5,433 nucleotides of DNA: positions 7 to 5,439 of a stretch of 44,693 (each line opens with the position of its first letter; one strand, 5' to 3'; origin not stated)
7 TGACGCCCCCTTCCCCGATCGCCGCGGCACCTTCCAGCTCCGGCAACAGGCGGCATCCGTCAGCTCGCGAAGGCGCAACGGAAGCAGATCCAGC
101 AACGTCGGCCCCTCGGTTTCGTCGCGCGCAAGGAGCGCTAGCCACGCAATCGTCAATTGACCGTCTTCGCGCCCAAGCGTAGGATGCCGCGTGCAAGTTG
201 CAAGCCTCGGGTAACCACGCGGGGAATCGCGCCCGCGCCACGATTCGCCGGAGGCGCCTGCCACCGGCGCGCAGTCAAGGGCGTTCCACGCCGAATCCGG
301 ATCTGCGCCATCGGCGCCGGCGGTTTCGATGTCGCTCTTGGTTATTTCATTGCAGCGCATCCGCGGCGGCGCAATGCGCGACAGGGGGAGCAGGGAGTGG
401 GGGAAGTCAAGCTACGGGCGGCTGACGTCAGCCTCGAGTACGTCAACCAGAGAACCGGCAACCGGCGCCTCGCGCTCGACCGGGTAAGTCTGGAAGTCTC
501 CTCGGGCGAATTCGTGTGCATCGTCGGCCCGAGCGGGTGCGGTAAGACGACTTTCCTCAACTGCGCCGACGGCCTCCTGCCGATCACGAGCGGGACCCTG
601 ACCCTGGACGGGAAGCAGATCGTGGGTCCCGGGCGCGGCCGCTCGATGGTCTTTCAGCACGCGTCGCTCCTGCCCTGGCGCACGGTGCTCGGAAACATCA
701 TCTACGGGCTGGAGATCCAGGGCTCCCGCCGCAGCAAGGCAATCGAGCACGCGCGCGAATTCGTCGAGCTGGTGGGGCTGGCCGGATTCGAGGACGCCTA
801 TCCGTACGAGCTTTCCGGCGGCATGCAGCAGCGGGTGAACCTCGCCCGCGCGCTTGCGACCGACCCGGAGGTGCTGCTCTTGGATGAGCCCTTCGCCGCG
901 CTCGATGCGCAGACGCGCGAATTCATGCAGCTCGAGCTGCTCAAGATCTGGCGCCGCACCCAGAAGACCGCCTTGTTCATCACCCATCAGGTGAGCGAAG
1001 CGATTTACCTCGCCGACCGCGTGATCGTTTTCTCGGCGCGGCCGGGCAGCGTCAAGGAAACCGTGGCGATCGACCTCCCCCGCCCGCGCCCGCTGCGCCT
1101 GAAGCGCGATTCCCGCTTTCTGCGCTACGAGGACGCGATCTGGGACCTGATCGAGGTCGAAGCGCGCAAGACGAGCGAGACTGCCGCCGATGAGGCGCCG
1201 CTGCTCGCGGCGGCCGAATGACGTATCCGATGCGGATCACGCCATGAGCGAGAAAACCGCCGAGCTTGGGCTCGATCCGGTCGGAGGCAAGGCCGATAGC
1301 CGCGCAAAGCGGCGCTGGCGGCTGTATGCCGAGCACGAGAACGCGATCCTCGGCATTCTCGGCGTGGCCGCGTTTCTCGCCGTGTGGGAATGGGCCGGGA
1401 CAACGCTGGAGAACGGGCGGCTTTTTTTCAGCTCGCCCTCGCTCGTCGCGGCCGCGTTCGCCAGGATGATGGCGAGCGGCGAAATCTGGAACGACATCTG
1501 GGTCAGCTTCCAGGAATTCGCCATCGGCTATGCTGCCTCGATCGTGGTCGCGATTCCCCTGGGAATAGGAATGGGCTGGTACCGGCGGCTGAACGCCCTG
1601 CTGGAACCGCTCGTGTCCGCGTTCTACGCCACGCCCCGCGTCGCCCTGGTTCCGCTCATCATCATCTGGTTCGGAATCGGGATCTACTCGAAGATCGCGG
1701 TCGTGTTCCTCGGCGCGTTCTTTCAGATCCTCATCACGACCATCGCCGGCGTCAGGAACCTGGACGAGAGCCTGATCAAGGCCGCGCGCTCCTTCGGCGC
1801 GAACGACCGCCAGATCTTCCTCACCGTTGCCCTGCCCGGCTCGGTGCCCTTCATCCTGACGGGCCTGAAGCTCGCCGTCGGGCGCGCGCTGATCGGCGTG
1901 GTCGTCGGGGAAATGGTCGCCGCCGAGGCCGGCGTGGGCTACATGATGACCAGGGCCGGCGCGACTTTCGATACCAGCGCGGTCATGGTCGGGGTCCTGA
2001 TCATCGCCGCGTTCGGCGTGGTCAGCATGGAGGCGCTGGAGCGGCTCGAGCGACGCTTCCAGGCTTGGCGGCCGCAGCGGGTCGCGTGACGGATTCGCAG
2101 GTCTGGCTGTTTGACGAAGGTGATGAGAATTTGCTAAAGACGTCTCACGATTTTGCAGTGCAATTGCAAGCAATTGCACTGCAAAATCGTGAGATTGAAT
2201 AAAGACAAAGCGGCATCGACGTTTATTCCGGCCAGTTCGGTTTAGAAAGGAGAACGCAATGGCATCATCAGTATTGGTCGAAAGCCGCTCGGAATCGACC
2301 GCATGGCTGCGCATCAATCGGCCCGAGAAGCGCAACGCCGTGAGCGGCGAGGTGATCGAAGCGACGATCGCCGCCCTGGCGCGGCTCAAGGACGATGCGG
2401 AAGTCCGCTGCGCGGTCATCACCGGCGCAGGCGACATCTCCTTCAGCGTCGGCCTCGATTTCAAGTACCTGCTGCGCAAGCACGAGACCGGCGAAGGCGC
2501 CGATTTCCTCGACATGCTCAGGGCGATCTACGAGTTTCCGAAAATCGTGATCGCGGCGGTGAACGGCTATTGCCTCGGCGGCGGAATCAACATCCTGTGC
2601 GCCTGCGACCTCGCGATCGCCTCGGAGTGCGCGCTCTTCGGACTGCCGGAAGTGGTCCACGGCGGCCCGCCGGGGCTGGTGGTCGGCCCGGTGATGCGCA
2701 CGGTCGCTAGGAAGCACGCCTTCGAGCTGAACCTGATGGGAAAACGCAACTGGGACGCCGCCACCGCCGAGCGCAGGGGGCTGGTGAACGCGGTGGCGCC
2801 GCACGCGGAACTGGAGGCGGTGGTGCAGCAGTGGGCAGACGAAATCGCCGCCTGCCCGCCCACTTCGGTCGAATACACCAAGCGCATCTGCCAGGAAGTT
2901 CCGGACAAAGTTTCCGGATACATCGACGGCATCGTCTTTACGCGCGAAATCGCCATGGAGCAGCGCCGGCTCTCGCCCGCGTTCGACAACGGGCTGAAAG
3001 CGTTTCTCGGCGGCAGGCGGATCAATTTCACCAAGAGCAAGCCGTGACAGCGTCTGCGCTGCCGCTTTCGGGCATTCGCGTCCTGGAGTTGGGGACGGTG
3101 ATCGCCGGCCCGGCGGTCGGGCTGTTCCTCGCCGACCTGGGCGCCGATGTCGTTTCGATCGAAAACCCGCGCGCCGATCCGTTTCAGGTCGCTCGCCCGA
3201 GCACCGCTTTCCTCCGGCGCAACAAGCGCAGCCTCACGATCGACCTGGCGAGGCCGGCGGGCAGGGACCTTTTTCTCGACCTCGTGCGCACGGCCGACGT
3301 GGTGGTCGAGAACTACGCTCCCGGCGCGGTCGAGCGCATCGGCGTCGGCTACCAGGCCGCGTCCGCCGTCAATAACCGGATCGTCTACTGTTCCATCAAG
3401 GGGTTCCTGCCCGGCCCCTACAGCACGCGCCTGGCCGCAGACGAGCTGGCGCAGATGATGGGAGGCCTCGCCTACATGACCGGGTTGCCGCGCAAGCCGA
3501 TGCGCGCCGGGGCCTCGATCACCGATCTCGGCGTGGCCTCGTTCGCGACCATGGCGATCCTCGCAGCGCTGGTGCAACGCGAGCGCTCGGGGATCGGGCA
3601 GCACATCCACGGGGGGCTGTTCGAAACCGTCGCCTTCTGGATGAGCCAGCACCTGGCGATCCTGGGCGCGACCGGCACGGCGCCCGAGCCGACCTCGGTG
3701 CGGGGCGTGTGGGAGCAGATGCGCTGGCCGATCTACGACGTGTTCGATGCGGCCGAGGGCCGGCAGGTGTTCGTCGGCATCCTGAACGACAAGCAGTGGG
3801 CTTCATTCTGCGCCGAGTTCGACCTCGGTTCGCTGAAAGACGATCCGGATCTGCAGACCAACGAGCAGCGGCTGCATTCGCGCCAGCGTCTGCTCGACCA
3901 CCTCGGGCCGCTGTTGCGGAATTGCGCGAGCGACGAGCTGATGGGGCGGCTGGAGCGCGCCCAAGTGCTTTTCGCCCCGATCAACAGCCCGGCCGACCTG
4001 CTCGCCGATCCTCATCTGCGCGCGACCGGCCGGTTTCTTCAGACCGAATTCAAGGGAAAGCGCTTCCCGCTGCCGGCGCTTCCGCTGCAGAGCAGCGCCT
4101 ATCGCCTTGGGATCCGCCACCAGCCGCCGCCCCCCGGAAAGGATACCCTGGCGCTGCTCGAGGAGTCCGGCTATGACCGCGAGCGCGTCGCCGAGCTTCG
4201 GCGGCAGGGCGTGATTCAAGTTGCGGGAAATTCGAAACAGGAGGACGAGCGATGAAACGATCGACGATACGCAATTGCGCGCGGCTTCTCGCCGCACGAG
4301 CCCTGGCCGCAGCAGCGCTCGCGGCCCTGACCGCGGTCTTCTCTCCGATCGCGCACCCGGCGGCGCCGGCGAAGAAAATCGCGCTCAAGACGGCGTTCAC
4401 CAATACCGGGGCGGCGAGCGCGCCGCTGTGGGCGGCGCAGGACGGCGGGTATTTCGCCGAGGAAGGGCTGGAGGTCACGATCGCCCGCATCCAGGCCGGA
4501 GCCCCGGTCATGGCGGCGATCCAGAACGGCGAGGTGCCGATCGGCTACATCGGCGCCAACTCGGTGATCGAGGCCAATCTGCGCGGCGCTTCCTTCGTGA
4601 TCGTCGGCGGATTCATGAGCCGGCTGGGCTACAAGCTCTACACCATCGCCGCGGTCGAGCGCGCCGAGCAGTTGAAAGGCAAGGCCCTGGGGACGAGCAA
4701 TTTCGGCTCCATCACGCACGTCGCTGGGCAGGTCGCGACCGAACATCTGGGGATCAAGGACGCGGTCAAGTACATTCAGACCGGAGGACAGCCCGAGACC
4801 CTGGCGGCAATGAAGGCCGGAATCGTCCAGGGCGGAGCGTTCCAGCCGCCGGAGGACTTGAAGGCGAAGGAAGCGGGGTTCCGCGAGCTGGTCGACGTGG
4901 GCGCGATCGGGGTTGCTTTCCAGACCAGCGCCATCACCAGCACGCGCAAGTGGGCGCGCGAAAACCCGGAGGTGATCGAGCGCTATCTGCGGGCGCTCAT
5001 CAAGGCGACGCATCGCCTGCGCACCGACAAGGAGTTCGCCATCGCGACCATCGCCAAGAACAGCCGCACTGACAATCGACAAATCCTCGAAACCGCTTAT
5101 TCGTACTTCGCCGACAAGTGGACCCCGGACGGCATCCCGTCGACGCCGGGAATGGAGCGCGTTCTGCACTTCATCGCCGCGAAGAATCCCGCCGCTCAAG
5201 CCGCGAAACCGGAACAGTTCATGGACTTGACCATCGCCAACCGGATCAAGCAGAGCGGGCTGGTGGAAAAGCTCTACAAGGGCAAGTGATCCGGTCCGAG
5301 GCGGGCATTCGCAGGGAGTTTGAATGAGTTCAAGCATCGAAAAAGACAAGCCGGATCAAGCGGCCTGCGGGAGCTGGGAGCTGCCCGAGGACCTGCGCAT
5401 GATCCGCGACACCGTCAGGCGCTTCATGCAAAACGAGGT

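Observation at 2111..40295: Seven dispersed copies of a ~100-nt intergenic element built on a 22-25 bp hairpin whose arms co-vary between copies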

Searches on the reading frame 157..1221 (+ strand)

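Call 12: search_protein_families(library=pfam, proteins=[window:157-1221:+])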
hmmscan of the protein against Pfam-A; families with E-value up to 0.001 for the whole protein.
window:157-1221:+ (354 aa): 2 families
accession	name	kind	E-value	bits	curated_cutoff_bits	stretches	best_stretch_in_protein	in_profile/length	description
PF00005.33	ABC_tran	-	8.2e-31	107.9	25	1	107-247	1-137/137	ABC transporter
PF13304.12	AAA_21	-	1.5e-07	32.3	27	0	215-278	234-299/304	AAA domain, putative AbiEii toxin, Type IV TA system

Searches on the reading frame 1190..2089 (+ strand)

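Call 11: search_protein_families(library=pfam, proteins=[window:1190-2089:+])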
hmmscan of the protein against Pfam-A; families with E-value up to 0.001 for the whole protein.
window:1190-2089:+ (299 aa): 1 family
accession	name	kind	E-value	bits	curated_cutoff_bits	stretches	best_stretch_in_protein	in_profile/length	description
PF00528.27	BPD_transp_1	-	3.7e-32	112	26.4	1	121-290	1-182/184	Binding-protein-dependent transport system inner membrane component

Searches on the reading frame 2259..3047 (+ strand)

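Call 11: search_protein_families(library=pfam, proteins=[window:2259-3047:+])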
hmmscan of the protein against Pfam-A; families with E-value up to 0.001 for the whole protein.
window:2259-3047:+ (262 aa): 2 families
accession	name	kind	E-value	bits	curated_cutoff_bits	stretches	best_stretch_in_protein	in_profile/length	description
PF00378.25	ECH_1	-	5e-43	147.7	27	1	11-213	3-207/251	Enoyl-CoA hydratase/isomerase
PF16113.10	ECH_2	-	9.5e-22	78.4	27.2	1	16-194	3-186/335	Enoyl-CoA hydratase/isomerase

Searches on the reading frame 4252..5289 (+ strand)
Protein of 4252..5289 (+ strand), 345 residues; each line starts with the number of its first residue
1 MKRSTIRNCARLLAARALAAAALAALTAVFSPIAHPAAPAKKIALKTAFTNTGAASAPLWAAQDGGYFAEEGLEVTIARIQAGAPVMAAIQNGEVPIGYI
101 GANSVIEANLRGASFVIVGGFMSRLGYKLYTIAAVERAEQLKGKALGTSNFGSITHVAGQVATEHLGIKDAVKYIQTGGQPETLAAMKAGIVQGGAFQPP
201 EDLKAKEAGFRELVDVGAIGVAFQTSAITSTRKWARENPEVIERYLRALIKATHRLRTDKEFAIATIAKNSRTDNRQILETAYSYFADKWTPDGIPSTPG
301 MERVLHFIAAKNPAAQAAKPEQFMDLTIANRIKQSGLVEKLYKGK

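Call 12: search_protein_families(library=pfam, proteins=[window:4252-5289:+])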
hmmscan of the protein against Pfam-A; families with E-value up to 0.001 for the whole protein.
window:4252-5289:+ (345 aa): 2 families
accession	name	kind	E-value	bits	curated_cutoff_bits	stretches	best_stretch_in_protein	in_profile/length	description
PF09084.16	NMT1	-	2.5e-18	67.2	20.5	1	56-255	4-208/216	NMT1/THI5 like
PF13379.11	NMT1_2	-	5.9e-11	43.1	24.7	1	44-263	7-244/252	NMT1-like family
